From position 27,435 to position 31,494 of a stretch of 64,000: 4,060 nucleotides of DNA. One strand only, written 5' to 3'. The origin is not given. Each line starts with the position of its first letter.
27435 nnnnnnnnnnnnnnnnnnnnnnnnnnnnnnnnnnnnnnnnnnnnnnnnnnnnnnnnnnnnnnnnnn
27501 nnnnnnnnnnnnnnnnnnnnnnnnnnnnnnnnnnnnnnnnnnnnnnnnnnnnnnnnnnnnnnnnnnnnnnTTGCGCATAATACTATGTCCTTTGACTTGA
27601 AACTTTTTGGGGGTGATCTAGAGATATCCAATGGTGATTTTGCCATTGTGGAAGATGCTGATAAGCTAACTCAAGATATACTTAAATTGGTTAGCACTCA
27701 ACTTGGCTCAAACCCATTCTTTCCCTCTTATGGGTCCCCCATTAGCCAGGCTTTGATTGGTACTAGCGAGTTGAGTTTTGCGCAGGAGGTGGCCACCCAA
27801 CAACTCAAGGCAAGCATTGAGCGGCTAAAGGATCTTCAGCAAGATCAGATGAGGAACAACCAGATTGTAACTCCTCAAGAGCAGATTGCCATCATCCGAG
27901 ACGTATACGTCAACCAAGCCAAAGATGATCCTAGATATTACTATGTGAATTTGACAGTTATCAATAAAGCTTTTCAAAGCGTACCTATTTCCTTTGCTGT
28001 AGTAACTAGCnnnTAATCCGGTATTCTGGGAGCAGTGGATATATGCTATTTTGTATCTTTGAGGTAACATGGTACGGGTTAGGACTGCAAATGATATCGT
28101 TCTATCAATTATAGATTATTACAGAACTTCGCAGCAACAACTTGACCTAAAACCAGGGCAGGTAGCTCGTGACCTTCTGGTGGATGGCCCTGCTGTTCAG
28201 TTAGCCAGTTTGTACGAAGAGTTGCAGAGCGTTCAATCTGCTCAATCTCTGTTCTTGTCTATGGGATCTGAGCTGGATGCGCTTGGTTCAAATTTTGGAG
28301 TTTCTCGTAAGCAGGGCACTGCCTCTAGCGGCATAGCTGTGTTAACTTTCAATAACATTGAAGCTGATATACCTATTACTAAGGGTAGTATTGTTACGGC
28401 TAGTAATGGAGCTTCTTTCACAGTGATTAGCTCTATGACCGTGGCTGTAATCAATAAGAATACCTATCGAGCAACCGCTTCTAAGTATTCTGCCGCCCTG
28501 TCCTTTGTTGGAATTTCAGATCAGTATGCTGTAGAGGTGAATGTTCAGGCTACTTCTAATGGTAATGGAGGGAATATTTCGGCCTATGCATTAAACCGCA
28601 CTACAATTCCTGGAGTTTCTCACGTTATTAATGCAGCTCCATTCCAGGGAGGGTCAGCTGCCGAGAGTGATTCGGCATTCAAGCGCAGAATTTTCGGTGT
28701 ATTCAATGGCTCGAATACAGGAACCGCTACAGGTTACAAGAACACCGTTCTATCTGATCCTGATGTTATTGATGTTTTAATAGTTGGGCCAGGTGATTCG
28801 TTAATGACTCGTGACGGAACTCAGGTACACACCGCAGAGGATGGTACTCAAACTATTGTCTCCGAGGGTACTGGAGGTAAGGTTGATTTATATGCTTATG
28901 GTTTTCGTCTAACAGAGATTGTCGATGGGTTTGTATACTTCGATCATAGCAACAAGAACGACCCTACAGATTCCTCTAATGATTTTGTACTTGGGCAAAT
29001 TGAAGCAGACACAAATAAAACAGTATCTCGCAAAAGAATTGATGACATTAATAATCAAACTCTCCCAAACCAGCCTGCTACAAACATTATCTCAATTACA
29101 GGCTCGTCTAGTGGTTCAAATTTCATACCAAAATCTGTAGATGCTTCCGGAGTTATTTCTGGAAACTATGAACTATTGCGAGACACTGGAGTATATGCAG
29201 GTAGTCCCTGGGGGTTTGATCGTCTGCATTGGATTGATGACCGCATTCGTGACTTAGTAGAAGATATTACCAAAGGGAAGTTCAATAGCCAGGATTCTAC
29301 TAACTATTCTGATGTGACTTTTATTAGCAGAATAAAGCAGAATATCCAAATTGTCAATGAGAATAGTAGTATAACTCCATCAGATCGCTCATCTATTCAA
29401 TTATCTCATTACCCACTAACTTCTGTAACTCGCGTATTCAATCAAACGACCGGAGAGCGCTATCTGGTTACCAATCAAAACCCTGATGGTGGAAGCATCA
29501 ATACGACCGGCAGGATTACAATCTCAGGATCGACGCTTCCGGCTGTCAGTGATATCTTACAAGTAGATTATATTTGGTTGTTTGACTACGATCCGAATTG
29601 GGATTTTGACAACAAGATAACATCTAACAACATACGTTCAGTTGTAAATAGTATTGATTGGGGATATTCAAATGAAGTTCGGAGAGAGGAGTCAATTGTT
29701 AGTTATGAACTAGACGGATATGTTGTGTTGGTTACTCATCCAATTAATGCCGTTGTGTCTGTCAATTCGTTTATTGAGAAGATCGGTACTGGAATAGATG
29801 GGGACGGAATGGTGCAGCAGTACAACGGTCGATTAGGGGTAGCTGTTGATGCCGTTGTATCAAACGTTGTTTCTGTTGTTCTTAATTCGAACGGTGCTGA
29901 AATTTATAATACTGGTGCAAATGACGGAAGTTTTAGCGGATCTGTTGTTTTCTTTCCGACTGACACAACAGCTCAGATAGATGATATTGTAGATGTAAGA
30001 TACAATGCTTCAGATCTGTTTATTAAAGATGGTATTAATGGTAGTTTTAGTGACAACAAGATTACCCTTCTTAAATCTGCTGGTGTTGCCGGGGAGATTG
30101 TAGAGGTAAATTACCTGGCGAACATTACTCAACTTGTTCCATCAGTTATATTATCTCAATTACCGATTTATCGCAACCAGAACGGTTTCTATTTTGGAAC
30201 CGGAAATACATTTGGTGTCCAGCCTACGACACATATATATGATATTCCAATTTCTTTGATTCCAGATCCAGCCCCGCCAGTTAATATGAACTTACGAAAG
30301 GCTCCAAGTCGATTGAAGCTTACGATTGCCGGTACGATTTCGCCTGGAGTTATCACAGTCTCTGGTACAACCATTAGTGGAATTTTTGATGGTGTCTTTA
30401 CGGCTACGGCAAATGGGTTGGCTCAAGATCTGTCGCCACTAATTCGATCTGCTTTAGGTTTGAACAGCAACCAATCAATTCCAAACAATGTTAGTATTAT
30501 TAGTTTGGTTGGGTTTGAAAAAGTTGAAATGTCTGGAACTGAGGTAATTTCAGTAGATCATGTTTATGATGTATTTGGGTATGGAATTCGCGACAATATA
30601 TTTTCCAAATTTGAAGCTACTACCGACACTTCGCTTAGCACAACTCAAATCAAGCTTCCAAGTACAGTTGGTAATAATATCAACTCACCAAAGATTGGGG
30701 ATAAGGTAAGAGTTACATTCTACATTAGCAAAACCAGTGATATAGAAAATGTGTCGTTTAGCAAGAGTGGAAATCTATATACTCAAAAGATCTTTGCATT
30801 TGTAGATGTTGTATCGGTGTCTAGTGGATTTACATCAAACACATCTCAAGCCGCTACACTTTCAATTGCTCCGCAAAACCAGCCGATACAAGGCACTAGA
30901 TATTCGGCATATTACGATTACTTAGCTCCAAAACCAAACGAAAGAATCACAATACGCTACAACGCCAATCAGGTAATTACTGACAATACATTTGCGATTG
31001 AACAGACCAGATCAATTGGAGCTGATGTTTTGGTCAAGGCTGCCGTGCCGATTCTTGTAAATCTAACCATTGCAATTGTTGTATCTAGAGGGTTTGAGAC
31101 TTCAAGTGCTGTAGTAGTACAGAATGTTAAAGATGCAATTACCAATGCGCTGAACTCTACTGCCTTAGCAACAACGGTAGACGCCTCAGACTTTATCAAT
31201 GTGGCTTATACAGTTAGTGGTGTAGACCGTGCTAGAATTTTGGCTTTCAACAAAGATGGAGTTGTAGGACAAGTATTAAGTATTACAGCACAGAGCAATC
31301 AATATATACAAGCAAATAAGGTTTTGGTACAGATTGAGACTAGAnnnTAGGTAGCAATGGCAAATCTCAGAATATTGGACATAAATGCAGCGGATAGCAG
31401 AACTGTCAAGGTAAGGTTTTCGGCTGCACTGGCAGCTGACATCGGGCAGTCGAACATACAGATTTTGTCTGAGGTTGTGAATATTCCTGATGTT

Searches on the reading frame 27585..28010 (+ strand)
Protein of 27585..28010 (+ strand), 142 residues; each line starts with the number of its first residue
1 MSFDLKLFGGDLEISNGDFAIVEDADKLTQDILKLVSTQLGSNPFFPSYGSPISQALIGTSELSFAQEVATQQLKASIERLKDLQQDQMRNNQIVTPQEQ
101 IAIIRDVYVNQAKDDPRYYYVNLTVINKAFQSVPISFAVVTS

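Call 8: search_protein_families(library=pfam, proteins=[window:27585-28010:+], max_evalue=0.01)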
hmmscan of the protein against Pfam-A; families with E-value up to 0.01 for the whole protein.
window:27585-28010:+ (142 aa): 1 family
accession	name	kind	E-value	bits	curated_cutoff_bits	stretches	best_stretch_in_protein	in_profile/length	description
PF10934.14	Sheath_initiator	-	0.0037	17.7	32.9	1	9-75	7-74/104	Contractile injection system sheath initiator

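Call 29: search_protein_families(library=phrogs, proteins=[window:27585-28010:+], max_evalue=0.01)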
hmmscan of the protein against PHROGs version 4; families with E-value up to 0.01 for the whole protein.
window:27585-28010:+ (142 aa): 6 families
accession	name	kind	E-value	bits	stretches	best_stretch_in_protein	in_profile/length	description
phrog_2669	-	tail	7.5e-10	40.1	1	1-135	1-132/138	baseplate protein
phrog_120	-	tail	3.3e-07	31.4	1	2-67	56-124/303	baseplate wedge subunit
phrog_975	-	tail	1.1e-05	25.7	1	16-71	125-179/238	baseplate protein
phrog_261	-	tail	3.3e-05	24.8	1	15-57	34-76/312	baseplate wedge subunit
phrog_43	-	tail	6.6e-05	23.6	1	18-55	12-49/126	baseplate wedge subunit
phrog_4033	-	unknown function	0.00084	18.8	1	11-62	526-578/630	-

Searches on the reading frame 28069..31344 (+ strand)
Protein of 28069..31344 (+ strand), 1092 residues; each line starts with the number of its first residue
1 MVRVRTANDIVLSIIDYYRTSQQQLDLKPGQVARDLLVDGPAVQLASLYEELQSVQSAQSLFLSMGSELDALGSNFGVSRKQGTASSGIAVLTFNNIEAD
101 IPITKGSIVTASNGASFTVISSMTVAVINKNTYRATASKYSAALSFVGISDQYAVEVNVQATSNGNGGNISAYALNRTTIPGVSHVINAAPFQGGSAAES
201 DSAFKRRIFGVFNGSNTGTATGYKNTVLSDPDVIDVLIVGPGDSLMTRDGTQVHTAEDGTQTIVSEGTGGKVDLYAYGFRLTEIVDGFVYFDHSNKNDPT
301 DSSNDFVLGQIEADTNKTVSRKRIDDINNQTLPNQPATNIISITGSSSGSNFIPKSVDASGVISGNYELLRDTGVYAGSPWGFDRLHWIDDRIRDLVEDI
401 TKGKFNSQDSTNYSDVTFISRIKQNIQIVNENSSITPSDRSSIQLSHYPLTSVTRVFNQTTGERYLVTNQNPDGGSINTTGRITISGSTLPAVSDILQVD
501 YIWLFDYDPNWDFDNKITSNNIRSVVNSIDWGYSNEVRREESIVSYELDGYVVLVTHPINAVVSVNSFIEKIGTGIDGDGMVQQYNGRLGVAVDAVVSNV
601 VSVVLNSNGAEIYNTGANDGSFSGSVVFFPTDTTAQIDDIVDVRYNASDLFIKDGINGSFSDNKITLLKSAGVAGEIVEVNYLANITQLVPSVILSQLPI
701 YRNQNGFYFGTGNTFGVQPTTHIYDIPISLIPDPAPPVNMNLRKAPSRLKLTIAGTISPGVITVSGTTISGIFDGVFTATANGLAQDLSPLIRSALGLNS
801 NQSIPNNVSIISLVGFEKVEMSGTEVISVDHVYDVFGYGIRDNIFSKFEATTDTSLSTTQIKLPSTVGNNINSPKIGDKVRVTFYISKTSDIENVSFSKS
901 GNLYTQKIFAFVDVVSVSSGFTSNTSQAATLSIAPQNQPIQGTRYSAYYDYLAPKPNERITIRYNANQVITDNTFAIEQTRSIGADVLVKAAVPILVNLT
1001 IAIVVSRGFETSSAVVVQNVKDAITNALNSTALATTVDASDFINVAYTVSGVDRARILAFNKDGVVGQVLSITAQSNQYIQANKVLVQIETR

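Call 8: search_protein_families(library=pfam, proteins=[window:28069-31344:+], max_evalue=0.01)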
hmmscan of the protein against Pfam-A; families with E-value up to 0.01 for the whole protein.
window:28069-31344:+ (1092 aa): 1 family
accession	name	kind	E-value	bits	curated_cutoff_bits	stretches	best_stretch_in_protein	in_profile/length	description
PF04865.19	Baseplate_J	-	1.1e-19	71.1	21.1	1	67-242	3-157/255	Baseplate J-like protein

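Call 13: search_dna_similar(query=window:28069-31344:+, collection=phages, mode=protein, max_rows=20)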
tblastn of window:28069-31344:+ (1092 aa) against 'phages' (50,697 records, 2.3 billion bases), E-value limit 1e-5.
Records with a match: 6; places in all: 6; records where one place covers at least 80% of the query: 0.
Best place of each record, by identity: <60% 6.
By first word of the organism name: Mycobacterium 3; Bacillus 2; uncultured 1.
By host as written in the record: Mycobacterium smegmatis mc#155 3; Bacillus megaterium str. ATCC 43725 2; - 1.
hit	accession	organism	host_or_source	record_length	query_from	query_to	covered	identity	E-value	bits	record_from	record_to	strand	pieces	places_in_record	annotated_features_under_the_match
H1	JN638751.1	Bacillus phage G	Bacillus megaterium str. ATCC 43725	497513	2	275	25%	28.8%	1e-24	118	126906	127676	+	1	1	188: gp188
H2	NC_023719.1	Bacillus phage G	Bacillus megaterium str. ATCC 43725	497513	2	275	25%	28.8%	1e-24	118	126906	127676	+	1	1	188: baseplate wedge subunit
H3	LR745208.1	uncultured phage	metagenomic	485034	69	314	23%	29.0%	5e-9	67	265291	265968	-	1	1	record has no annotation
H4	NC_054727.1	Mycobacterium phage Phrappuccino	Mycobacterium smegmatis mc#155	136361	5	241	22%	26.4%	3e-6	58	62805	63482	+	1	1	85: baseplate wedge subunit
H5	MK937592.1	Mycobacterium phage Phrappuccino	Mycobacterium smegmatis mc#155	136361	5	241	22%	26.4%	3e-6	58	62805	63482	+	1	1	85: baseplate J protein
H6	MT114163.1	Mycobacterium phage Settecandela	Mycobacterium smegmatis mc#155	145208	5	241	22%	26.4%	3e-6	58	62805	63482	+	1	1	85: baseplate J protein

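Call 35: get_annotated_region(hit=H2, flank=15000)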
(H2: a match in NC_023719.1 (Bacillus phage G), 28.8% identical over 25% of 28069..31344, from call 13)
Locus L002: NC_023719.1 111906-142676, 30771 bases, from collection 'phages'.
description: Bacillus phage G, complete genome.
organism: Bacillus phage G (NCBI taxid 2884420)
taxonomy: Viruses; Duplodnaviria; Heunggongvirae; Uroviricota; Caudoviricetes; Donellivirus; Donellivirus gee
host: Bacillus megaterium str. ATCC 43725; source: soil; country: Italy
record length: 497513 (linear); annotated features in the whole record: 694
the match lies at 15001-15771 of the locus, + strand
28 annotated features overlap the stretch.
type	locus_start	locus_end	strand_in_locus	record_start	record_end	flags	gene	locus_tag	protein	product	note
CDS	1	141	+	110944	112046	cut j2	182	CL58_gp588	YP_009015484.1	gp182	tail assembly chaperone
CDS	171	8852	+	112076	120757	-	183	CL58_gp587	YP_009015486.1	tail protein with lysin activity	tapemeasure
CDS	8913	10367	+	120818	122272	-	184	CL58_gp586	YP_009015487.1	gp184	-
CDS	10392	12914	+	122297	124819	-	185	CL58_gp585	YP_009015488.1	gp185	-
CDS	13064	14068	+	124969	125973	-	186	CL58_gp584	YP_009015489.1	gp186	-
CDS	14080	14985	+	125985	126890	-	187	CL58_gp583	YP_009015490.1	gp187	-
CDS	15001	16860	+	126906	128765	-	188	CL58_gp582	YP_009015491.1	baseplate wedge subunit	-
CDS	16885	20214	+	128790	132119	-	189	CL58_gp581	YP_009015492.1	gp189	-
CDS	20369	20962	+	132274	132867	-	190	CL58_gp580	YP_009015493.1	gp190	-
CDS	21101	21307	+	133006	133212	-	191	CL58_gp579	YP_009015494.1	gp191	-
CDS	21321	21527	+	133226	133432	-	192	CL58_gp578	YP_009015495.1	gp192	-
CDS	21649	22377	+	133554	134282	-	193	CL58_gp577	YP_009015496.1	gp193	-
CDS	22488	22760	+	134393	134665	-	194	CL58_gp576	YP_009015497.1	gp194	-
CDS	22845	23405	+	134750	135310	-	195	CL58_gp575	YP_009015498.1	tail fiber protein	-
CDS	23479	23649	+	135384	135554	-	196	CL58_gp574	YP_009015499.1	gp196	-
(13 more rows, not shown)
